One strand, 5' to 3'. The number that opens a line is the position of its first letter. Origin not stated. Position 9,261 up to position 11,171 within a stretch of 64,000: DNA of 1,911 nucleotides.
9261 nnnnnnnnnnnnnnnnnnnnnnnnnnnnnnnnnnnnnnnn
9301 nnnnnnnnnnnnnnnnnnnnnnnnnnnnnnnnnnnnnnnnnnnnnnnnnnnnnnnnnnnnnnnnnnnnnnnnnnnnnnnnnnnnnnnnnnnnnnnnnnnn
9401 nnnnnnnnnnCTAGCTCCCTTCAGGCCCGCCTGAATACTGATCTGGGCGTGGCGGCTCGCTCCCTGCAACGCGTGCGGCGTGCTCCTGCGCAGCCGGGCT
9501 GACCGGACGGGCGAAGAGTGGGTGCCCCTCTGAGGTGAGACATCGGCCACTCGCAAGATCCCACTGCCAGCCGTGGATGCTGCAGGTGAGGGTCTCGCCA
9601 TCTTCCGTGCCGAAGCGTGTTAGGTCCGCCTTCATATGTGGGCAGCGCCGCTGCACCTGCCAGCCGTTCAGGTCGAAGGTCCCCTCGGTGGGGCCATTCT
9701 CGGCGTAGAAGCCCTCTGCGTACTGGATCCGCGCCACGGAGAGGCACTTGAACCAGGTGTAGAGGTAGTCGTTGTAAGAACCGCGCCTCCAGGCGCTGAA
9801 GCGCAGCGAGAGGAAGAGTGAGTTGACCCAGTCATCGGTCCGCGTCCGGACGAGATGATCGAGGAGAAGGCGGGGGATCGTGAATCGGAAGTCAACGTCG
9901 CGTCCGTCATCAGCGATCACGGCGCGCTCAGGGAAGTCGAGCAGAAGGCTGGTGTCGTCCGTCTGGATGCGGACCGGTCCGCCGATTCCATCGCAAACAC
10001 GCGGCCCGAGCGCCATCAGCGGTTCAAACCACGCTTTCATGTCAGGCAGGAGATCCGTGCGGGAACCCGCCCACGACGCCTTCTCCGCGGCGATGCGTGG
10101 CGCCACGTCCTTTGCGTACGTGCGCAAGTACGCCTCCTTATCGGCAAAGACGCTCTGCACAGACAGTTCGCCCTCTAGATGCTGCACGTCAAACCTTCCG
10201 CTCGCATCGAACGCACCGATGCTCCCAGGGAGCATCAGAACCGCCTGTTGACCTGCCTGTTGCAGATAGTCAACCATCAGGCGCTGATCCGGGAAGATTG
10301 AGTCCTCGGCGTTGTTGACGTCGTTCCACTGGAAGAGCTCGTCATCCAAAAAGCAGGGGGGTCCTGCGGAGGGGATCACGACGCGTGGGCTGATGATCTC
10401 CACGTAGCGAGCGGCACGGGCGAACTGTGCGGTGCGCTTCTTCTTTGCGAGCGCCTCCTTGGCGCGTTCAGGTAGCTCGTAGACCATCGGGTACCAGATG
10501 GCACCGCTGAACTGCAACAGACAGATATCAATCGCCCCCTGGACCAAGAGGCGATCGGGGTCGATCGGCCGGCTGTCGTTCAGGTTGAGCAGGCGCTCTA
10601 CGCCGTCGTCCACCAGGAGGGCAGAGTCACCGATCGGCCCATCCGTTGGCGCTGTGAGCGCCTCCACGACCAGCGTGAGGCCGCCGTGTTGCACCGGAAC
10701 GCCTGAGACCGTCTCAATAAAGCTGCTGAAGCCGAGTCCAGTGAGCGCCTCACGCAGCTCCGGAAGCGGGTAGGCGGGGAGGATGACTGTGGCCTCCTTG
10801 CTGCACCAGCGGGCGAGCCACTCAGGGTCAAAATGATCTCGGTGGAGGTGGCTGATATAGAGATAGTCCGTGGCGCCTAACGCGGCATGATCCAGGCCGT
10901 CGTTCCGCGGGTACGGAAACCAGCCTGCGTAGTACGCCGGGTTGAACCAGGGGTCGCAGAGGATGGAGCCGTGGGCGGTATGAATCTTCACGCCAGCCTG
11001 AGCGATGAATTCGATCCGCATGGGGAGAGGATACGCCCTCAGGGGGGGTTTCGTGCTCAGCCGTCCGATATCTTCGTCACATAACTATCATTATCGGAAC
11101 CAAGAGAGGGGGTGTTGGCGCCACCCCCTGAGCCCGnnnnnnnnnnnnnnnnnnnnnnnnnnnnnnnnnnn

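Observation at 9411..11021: Unusual single-polypeptide fusion of an MBL-fold hydrolase domain with a C-terminal Rieske [2Fe-2S] domain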

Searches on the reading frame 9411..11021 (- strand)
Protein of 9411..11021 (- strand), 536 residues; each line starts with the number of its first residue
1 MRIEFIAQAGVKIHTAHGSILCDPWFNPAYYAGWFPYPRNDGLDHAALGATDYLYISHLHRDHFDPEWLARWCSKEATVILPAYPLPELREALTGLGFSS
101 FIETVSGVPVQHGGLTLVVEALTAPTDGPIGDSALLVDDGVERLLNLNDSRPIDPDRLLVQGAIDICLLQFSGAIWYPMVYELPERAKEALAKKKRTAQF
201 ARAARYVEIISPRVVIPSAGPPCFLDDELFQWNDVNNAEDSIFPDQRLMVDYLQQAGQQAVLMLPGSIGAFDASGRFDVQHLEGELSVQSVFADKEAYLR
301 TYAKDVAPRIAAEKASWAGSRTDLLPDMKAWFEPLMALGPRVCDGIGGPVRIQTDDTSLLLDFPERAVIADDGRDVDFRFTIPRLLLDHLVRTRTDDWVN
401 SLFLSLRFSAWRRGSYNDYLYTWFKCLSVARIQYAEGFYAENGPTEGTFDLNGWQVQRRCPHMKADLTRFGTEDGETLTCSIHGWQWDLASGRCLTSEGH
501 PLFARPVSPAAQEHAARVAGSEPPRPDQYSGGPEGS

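Call 3: search_protein_families(library=pfam, proteins=[window:9411-11021:-], max_evalue=1)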
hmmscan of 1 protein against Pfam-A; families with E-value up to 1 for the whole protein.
window:9411-11021:- (536 aa): 4 families
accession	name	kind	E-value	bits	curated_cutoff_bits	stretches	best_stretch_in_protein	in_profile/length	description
PF25451.1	SCP2_Rv3818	-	5.7e-43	146.4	28.2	1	324-441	1-119/119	Rv3818-like, SCP2-like domain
PF00355.32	Rieske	-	2.2e-08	34.3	20.3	1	457-497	40-78/88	Rieske [2Fe-2S] domain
PF13483.12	Lactamase_B_3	-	0.0011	19.5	24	1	2-71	1-57/160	Beta-lactamase superfamily domain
PF12706.13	Lactamase_B_2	-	0.039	14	27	1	20-171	3-164/200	Beta-lactamase superfamily domain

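Call 4: search_protein_families(library=ncbifam, proteins=[window:9411-11021:-], max_evalue=1)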
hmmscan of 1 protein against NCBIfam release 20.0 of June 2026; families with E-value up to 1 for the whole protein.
window:9411-11021:- (536 aa): 4 families
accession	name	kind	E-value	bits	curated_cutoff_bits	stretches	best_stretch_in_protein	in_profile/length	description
NF052579.1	BetMthstMoxSdmAMthl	equivalog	0.00029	19.9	600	1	456-496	55-93/351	4beta-methylsterol monooxygenase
NF001911.0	PRK00685.1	equivalog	0.0065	16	144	1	1-65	1-55/228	metal-dependent hydrolase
TIGR03229.1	benzo_1_2_benA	equivalog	0.091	11.6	780.95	1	459-488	80-109/433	benzoate 1,2-dioxygenase large subunit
NF042948.2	3PPDioc_HcaC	equivalog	0.15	12.3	150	1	454-496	37-79/105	3-phenylpropionate/cinnamic acid dioxygenase ferredoxin subunit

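Call 5: search_solved_structures(query=window:9411-11021:-, max_evalue=1, show_alignments=3)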
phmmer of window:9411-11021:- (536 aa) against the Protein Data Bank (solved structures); distinct sequences matched with E-value up to 1: 15.
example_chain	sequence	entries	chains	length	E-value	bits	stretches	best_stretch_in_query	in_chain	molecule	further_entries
6wn3_A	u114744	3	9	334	0.0017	20.5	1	454-513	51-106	SxtT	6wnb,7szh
6wnc_A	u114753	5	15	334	0.0018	20.5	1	454-513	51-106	SxtDIOX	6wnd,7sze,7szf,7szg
4qdf_B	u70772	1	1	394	0.026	16.7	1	459-515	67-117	3-ketosteroid 9alpha-hydroxylase oxygenase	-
6icp_A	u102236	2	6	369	0.036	16.2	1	457-495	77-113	Methylxanthine N1-demethylase NdmA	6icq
6ick_A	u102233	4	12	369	0.037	16.2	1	457-495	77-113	Methylxanthine N1-demethylase NdmA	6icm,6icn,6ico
4qdc_A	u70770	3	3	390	0.04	16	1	458-513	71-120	3-ketosteroid 9alpha-hydroxylase oxygenase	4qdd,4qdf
2i7f_A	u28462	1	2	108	0.047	15.8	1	437-494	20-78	Ferredoxin component of dioxygenase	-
8a90_A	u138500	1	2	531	0.049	15.7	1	2-102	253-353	Non-heme diiron monooxygenase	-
4p1b_H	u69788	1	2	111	0.26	13.4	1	456-510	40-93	Toluene-4-monooxygenase system ferredoxin subunit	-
2zyl_A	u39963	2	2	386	0.26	13.3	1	458-495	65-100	POSSIBLE OXIDOREDUCTASE | 3-ketosteroid-9-alpha-monooxygenase oxygenase subunit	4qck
4p1c_H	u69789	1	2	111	0.28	13.2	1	456-510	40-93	Toluene-4-monooxygenase system ferredoxin subunit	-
1vm9_A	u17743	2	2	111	0.29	13.2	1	456-510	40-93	Toluene-4-monooxygenase system protein C | Toluene-4-monooxygenase system ferredoxin subunit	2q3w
7fhr_A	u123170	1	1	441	0.47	12.5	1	455-496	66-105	Putative Phthalate 4,5-dioxygenase, subunit alpha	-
2e4p_A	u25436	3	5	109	0.57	12.2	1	424-497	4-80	Biphenyl dioxygenase ferredoxin subunit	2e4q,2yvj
1sjg_A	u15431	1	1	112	0.63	12.1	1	456-508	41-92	Toluene-4-monooxygenase system protein C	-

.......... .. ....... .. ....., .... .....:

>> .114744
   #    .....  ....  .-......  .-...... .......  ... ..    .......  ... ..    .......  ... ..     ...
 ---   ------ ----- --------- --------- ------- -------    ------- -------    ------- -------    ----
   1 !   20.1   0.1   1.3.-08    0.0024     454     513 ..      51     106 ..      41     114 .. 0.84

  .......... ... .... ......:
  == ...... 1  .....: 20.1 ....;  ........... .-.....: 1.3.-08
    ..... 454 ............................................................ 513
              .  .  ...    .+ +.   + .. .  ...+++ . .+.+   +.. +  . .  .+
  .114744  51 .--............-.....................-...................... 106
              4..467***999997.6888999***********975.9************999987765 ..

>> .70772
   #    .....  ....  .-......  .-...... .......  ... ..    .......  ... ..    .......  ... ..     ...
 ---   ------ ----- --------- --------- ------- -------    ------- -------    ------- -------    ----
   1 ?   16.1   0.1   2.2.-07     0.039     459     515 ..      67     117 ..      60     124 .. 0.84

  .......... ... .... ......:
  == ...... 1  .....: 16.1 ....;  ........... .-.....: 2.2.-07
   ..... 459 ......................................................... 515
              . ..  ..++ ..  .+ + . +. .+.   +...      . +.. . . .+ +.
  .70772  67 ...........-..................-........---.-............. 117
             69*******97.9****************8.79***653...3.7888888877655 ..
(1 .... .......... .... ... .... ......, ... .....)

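Call 7: find_homologous_proteins(query=window:9411-11021:-, max_evalue=0.001)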
Query window:9411-11021:- (536 aa): 4699 proteins with E <= 0.001 among 8000 candidates; the best 120 are listed.
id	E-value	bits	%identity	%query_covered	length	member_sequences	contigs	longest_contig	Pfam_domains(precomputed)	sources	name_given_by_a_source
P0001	0.0e+0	1138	88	100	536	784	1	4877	PF25451.2,PF00355.33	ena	-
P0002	0.0e+0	1104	85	100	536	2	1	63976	PF25451.2,PF00355.33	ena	-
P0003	0.0e+0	1070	83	100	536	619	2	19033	PF25451.2,PF00355.33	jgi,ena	-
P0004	0.0e+0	1058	83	100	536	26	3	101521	PF25451.2,PF00355.33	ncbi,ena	-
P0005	0.0e+0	1049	82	100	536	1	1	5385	PF25451.2,PF00355.33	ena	-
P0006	0.0e+0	1042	81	100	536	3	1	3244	PF25451.2,PF00355.33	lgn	-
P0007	1.2e-229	782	86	71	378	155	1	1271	PF25451.2,PF00355.33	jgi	jgi:UDP-MurNAc hydroxylase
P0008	1.1e-220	753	88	68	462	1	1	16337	PF25451.2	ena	-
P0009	6.4e-212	724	60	97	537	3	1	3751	PF25451.2,PF13483.13,PF00355.33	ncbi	ncbi:MAG: Rieske 2Fe-2S domain-containing protein [Candidatus Limnocylindrales bacterium]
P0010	8.1e-209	713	60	96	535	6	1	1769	PF25451.2,PF13483.13,PF00355.33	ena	-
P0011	3.2e-207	708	60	95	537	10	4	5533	PF25451.2,PF13483.13,PF00355.33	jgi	jgi:UDP-MurNAc hydroxylase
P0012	3.1e-204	698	59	96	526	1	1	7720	PF25451.2,PF00355.33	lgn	-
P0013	8.8e-204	697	59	95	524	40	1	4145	PF25451.2,PF00355.33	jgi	jgi:UDP-MurNAc hydroxylase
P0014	1.3e-203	696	59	96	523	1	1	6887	PF25451.2,PF13483.13,PF00355.33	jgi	-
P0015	3.0e-203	695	58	95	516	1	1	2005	PF25451.2,PF13483.13,PF00355.33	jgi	jgi:UDP-MurNAc hydroxylase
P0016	1.2e-200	686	59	95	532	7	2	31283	PF12706.14,PF25451.2,PF00355.33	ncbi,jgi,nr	ncbi:MAG: Rieske 2Fe-2S domain-containing protein [Chloroflexi bacterium]|jgi:UDP-MurNAc hydroxylase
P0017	2.9e-200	685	58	95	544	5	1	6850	PF25451.2,PF00355.33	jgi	jgi:UDP-MurNAc hydroxylase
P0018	1.8e-198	679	57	94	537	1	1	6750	PF25451.2,PF00355.33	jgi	jgi:UDP-MurNAc hydroxylase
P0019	3.4e-197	675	58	95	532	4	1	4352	PF12706.14,PF25451.2,PF00355.33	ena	-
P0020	5.6e-197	674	56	95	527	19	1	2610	PF25451.2,PF13483.13,PF00355.33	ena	-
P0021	7.5e-197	674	55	95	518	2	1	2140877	PF25451.2,PF13483.13,PF00355.33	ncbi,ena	-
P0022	8.6e-197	674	56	95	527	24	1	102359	PF25451.2,PF13483.13,PF00355.33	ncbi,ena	-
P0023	9.3e-197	673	56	97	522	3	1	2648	PF25451.2,PF13483.13,PF00355.33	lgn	-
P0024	9.4e-197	673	55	96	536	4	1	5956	PF25451.2,PF00355.33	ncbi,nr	ncbi:MAG: MBL fold metallo-hydrolase [Chloroflexi bacterium]|nr:MBL fold metallo-hydrolase [Chlorofl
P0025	1.5e-196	673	56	97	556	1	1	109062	PF25451.2,PF13483.13,PF00355.33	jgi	jgi:UDP-MurNAc hydroxylase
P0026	4.7e-196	671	57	95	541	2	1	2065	PF12706.14,PF25451.2,PF00355.33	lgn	-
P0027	5.2e-196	671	56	97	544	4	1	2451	PF25451.2,PF00355.33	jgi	-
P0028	5.3e-196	671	58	95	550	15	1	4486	PF25451.2,PF00355.33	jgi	jgi:UDP-MurNAc hydroxylase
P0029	7.8e-196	670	56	95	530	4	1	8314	PF25451.2,PF13483.13,PF00355.33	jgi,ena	-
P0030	8.8e-196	670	57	95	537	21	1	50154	PF25451.2,PF13483.13,PF00355.33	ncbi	-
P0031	8.8e-195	667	57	95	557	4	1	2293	PF12706.14,PF25451.2,PF00355.33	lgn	-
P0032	2.8e-194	665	57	95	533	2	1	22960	PF25451.2,PF13483.13,PF00355.33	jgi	jgi:UDP-MurNAc hydroxylase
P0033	3.5e-194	665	55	96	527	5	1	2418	PF25451.2,PF13483.13,PF00355.33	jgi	jgi:UDP-MurNAc hydroxylase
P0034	5.8e-194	664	54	97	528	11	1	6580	PF25451.2,PF13483.13,PF00355.33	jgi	jgi:UDP-MurNAc hydroxylase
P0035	7.8e-194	664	55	96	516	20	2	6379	PF25451.2,PF13483.13,PF00355.33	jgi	jgi:UDP-MurNAc hydroxylase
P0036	1.0e-193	663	57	95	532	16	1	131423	PF12706.14,PF25451.2,PF00355.33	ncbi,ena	-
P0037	1.1e-193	663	57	94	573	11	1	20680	PF25451.2,PF13483.13,PF00355.33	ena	-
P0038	1.2e-193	663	56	95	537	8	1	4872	PF25451.2,PF00355.33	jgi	jgi:UDP-MurNAc hydroxylase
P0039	1.3e-193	663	55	96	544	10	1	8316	PF25451.2,PF13483.13,PF00355.33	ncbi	-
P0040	1.4e-193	663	53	98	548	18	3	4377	PF25451.2,PF13483.13,PF00355.33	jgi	jgi:UDP-MurNAc hydroxylase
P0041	1.7e-193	663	54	97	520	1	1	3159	PF25451.2,PF13483.13,PF00355.33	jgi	jgi:UDP-MurNAc hydroxylase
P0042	3.1e-193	662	55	95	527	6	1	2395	PF25451.2,PF13483.13,PF00355.33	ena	-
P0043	1.6e-192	660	56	95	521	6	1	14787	PF25451.2,PF13483.13,PF00355.33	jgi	jgi:UDP-MurNAc hydroxylase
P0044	2.0e-192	659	56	95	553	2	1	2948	PF25451.2,PF00355.33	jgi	-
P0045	2.5e-192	659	56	95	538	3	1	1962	PF25451.2,PF00355.33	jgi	-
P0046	3.4e-192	658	57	95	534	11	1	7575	PF25451.2,PF00355.33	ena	-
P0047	5.0e-192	658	55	95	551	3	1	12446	PF25451.2,PF13483.13,PF00355.33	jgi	jgi:UDP-MurNAc hydroxylase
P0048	5.7e-192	658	56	95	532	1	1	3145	PF25451.2,PF00355.33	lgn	-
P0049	7.1e-192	657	53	98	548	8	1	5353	PF25451.2,PF13483.13,PF00355.33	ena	-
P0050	8.8e-192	657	56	95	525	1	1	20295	PF25451.2,PF13483.13,PF00355.33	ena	-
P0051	2.5e-191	656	54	97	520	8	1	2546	PF25451.2,PF13483.13,PF00355.33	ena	-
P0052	2.8e-191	655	56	95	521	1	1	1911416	PF25451.2,PF13483.13,PF00355.33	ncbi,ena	-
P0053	3.4e-191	655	55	95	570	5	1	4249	PF25451.2,PF00355.33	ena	-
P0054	3.8e-191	655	56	95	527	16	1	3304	PF25451.2,PF00355.33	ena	-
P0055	1.3e-190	653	55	97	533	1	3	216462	PF25451.2,PF00355.33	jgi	jgi:UDP-MurNAc hydroxylase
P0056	1.9e-190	653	55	95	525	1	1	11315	PF25451.2,PF13483.13,PF00355.33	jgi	jgi:UDP-MurNAc hydroxylase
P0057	2.4e-190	652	53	98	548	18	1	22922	PF25451.2,PF13483.13,PF00355.33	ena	-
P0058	4.7e-190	651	55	95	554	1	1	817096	PF25451.2,PF00355.33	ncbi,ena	-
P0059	5.2e-190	651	53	98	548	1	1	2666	PF25451.2,PF13483.13,PF00355.33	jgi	jgi:UDP-MurNAc hydroxylase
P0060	9.0e-190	650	55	98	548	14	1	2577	PF25451.2,PF13483.13,PF00355.33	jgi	jgi:UDP-MurNAc hydroxylase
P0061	9.4e-190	650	58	94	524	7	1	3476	PF25451.2,PF00355.33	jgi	jgi:UDP-MurNAc hydroxylase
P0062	9.5e-190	650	55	95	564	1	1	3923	PF25451.2,PF00355.33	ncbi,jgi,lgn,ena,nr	ncbi:MAG TPA: Rieske 2Fe-2S domain-containing protein [Candidatus Limnocylindrales bacterium]|nr:Rie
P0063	1.6e-189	650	55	95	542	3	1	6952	PF25451.2,PF00355.33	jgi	jgi:UDP-MurNAc hydroxylase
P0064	1.7e-189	649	56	96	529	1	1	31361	PF25451.2,PF13483.13,PF00355.33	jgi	jgi:UDP-MurNAc hydroxylase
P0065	1.8e-189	649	55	95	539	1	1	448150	PF12706.14,PF25451.2,PF00355.33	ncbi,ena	-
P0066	2.1e-189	649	55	94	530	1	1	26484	PF25451.2,PF13483.13,PF00355.33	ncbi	-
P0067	2.3e-189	649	52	98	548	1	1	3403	PF25451.2,PF13483.13,PF00355.33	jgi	-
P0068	3.5e-189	648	52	98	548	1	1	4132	PF25451.2,PF13483.13,PF00355.33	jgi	-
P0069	4.5e-189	648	55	94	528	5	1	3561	PF25451.2,PF13483.13,PF00355.33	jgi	jgi:UDP-MurNAc hydroxylase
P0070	4.6e-189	648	55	95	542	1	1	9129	PF25451.2,PF00355.33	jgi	jgi:UDP-MurNAc hydroxylase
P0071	6.7e-189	648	53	95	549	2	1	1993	PF25451.2,PF13483.13,PF00355.33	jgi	jgi:UDP-MurNAc hydroxylase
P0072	8.7e-189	647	55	95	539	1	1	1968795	PF25451.2,PF00355.33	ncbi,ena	-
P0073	9.7e-189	647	55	95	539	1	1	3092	PF25451.2,PF00355.33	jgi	-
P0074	1.4e-188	647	54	97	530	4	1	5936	PF25451.2,PF00355.33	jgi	jgi:UDP-MurNAc hydroxylase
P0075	1.4e-188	646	55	95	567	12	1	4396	PF25451.2,PF00355.33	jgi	jgi:UDP-MurNAc hydroxylase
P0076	1.5e-188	646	54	99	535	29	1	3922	PF25451.2,PF00355.33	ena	-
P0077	1.7e-188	646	55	95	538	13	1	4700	PF12706.14,PF25451.2,PF00355.33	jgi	jgi:UDP-MurNAc hydroxylase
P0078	1.9e-188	646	55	95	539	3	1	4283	PF25451.2,PF00355.33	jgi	jgi:UDP-MurNAc hydroxylase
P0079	2.0e-188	646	54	95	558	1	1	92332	PF25451.2,PF00355.33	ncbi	-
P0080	3.4e-188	645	55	95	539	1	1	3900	PF25451.2,PF00355.33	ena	-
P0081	7.1e-188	644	55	95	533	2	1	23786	PF25451.2,PF00355.33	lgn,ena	-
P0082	8.0e-188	644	55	95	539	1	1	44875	PF25451.2,PF00355.33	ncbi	-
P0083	9.2e-188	644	55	95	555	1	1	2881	PF25451.2,PF13483.13,PF00355.33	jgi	jgi:UDP-MurNAc hydroxylase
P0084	1.0e-187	644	55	95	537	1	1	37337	PF25451.2,PF00355.33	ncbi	-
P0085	1.1e-187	644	52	98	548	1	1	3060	PF25451.2,PF13483.13,PF00355.33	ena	-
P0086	1.5e-187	643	54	95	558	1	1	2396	PF25451.2,PF00355.33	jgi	jgi:UDP-MurNAc hydroxylase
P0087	1.5e-187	643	55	95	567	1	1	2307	PF25451.2,PF00355.33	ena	-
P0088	1.9e-187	643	55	95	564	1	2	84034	PF25451.2,PF00355.33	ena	-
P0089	2.1e-187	643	55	95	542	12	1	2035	PF12706.14,PF25451.2,PF00355.33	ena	-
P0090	2.5e-187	642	55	95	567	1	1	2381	PF25451.2,PF00355.33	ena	-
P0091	2.5e-187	642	54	95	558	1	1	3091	PF25451.2,PF00355.33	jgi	jgi:UDP-MurNAc hydroxylase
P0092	2.6e-187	642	55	95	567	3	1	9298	PF25451.2,PF00355.33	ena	-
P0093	3.2e-187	642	55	95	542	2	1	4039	PF12706.14,PF25451.2,PF00355.33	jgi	jgi:UDP-MurNAc hydroxylase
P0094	5.1e-187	641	55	96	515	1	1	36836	PF25451.2,PF13483.13,PF00355.33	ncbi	-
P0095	5.7e-187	641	55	95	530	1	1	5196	PF25451.2,PF00355.33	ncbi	ncbi:MAG: Rieske 2Fe-2S domain-containing protein [Candidatus Limnocylindrales bacterium]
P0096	8.7e-187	641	55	95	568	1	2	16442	PF25451.2,PF00355.33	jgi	jgi:UDP-MurNAc hydroxylase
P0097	9.9e-187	640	54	95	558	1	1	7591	PF25451.2,PF00355.33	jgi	jgi:UDP-MurNAc hydroxylase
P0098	1.0e-186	640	55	95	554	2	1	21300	PF25451.2,PF00355.33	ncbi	-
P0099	1.1e-186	640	55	95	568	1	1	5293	PF25451.2,PF00355.33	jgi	jgi:UDP-MurNAc hydroxylase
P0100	1.3e-186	640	54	95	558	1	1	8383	PF25451.2,PF00355.33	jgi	jgi:UDP-MurNAc hydroxylase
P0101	1.5e-186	640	55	94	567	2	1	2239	PF25451.2,PF00355.33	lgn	-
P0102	1.6e-186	640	54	95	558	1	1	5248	PF25451.2,PF00355.33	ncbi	ncbi:MAG: Rieske 2Fe-2S domain-containing protein [Candidatus Limnocylindrales bacterium]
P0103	1.7e-186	640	55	95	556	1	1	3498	PF25451.2,PF00355.33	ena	-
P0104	3.1e-186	639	54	98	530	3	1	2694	PF25451.2,PF00355.33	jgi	jgi:UDP-MurNAc hydroxylase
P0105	3.5e-186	639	55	95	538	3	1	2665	PF12706.14,PF25451.2,PF00355.33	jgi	-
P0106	4.5e-186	638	55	95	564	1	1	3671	PF25451.2,PF00355.33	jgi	jgi:UDP-MurNAc hydroxylase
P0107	6.3e-186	638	55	95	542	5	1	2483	PF25451.2,PF00355.33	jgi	jgi:UDP-MurNAc hydroxylase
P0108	8.9e-186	637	54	95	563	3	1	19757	PF25451.2,PF00355.33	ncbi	-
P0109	2.0e-185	636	54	95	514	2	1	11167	PF25451.2,PF13483.13,PF00355.33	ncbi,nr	ncbi:MAG TPA: MBL fold metallo-hydrolase [Ktedonobacterales bacterium]|nr:MBL fold metallo-hydrolase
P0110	2.1e-185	636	54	95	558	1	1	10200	PF25451.2,PF00355.33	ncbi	-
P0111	2.5e-185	636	54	95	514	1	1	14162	PF25451.2,PF13483.13,PF00355.33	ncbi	-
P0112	2.8e-185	636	53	97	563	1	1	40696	PF25451.2,PF00355.33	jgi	-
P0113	3.6e-185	635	54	97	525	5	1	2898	PF25451.2,PF13483.13,PF00355.33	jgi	jgi:UDP-MurNAc hydroxylase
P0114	4.8e-185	635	54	97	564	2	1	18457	PF25451.2,PF00355.33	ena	-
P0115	5.0e-185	635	55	95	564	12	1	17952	PF25451.2,PF00355.33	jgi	jgi:UDP-MurNAc hydroxylase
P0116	5.6e-185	635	55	95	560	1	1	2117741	PF25451.2,PF00355.33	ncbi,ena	-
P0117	5.6e-185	635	53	97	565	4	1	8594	PF25451.2,PF13483.13,PF00355.33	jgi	jgi:UDP-MurNAc hydroxylase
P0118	6.0e-185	635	54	95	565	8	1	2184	PF25451.2,PF00355.33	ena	-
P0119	6.9e-185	634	54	97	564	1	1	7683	PF25451.2,PF00355.33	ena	-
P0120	7.3e-185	634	54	97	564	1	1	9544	PF25451.2,PF00355.33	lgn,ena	-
